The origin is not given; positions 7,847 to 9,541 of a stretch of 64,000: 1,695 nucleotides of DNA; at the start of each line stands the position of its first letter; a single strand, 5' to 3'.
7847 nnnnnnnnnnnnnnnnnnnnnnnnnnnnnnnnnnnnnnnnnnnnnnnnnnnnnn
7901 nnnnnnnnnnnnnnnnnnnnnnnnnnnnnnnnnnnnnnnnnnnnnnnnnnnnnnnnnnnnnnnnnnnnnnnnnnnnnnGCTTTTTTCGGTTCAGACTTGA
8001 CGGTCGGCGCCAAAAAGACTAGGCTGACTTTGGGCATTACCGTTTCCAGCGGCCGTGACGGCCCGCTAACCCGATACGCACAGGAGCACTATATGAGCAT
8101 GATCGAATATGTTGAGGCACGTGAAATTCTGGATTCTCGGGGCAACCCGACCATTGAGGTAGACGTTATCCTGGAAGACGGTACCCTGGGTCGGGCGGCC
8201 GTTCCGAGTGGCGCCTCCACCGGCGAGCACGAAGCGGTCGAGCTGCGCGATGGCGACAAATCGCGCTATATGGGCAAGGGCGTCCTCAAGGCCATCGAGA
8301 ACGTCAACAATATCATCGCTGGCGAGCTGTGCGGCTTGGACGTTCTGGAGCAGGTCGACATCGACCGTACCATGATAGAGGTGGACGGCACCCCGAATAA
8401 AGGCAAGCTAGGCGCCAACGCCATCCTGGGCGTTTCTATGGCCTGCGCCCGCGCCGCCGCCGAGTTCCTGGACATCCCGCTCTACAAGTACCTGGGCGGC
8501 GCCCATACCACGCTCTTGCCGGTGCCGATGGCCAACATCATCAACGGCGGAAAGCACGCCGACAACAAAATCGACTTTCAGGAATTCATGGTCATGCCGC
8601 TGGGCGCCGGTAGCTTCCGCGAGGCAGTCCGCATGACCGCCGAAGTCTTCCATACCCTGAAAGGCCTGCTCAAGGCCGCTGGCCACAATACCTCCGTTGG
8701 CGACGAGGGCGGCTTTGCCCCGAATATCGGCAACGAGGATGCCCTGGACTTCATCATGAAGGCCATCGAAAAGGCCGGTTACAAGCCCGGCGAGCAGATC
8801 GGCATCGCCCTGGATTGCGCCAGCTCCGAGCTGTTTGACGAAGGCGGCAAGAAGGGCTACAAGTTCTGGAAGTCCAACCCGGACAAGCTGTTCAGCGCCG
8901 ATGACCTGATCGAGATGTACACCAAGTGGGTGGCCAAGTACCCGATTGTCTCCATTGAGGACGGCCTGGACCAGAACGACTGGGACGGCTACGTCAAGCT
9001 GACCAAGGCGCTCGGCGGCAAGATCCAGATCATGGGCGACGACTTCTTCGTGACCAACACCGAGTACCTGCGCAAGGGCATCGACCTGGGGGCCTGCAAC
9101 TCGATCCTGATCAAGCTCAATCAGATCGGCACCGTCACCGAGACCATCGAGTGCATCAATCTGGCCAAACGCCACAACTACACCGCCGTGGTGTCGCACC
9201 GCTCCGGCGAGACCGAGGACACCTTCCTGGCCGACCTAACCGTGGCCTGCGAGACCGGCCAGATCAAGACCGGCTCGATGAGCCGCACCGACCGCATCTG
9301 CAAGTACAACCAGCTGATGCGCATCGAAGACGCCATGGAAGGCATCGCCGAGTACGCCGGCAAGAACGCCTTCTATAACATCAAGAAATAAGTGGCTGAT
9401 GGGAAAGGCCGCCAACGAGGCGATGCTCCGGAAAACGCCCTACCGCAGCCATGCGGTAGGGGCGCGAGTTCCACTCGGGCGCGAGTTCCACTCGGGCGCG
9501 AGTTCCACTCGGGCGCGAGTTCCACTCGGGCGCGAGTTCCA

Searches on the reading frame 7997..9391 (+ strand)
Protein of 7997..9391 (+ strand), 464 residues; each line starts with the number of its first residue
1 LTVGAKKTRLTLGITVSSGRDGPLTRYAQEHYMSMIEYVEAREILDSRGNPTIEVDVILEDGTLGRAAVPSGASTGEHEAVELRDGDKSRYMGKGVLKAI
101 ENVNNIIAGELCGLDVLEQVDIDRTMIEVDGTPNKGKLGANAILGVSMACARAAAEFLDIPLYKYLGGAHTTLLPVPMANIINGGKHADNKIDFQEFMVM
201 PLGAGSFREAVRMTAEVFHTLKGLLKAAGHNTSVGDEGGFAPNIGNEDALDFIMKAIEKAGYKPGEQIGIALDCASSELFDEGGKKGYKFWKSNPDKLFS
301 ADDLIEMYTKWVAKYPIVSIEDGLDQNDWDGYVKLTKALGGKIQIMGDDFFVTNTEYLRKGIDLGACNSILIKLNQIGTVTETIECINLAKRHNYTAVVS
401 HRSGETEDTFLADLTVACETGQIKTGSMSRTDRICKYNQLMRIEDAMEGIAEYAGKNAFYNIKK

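Call 25: search_protein_families(library=pfam, proteins=[window:7997-9391:+], max_evalue=0.001)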
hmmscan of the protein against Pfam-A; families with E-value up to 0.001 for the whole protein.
window:7997-9391:+ (464 aa): 4 families
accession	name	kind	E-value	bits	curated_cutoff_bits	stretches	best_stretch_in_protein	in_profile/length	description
PF00113.28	Enolase_C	-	8.6e-125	416.3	21.5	1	173-460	3-294/296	Enolase, C-terminal TIM barrel domain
PF03952.21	Enolase_N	-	2e-62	209.6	35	1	36-166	1-131/131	Enolase, N-terminal domain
PF13378.12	MR_MLE_C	-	5e-07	30.1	29.4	1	300-430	56-181/219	Enolase C-terminal domain-like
PF07476.17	MAAL_C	-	0.00014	21.5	27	1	337-411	134-207/249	Methylaspartate ammonia-lyase C-terminus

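Call 69: find_homologous_proteins(query=window:8099-9388:+, max_evalue=1e-100)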
Query window:8099-9388:+ (430 aa): 7998 proteins with E <= 1e-100 among 8000 candidates; the best 120 are listed.
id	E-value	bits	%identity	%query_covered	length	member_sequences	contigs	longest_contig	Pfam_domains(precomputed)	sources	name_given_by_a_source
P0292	1.3e-287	971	100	100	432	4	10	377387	PF03952.22,PF00113.29,PF13378.13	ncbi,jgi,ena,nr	ncbi:MAG: phosphopyruvate hydratase [Spirochaetes bacterium GWD1_61_31]|nr:MAG: phosphopyruvate hydr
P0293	1.1e-268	909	92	100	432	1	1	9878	PF03952.22,PF00113.29,PF13378.13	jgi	jgi:enolase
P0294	9.4e-268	906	91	100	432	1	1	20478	PF03952.22,PF00113.29,PF13378.13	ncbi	-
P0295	9.6e-268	906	91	100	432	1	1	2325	PF03952.22,PF00113.29,PF13378.13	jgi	jgi:enolase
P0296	1.6e-267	905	91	100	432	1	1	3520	PF03952.22,PF00113.29,PF13378.13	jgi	jgi:enolase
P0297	3.2e-267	904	91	100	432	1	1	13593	PF03952.22,PF00113.29,PF13378.13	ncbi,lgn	-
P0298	4.4e-267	904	91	100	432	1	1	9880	PF03952.22,PF00113.29,PF13378.13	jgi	jgi:enolase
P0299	1.0e-266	903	91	100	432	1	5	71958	PF03952.22,PF00113.29,PF13378.13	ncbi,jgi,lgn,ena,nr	ncbi:MAG TPA: phosphopyruvate hydratase [Spirochaetaceae bacterium]|jgi:enolase|nr:phosphopyruvate h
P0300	9.1e-266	899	91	100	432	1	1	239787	PF03952.22,PF00113.29,PF13378.13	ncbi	-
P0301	1.3e-265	899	91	100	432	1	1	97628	PF03952.22,PF00113.29,PF13378.13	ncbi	-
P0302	2.1e-259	878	89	100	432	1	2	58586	PF03952.22,PF00113.29,PF13378.13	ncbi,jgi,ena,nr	ncbi:MAG: phosphopyruvate hydratase [Spirochaetes bacterium]|nr:phosphopyruvate hydratase [Spirochae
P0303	5.6e-259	877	89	100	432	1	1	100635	PF03952.22,PF00113.29,PF13378.13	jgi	jgi:enolase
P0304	1.4e-258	876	89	100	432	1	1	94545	PF03952.22,PF00113.29,PF13378.13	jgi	jgi:enolase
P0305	3.0e-258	875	89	100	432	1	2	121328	PF03952.22,PF00113.29,PF13378.13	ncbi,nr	ncbi:MAG: phosphopyruvate hydratase [Spirochaetales bacterium]|nr:phosphopyruvate hydratase [Spiroch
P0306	6.9e-258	873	89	100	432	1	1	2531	PF03952.22,PF00113.29,PF13378.13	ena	-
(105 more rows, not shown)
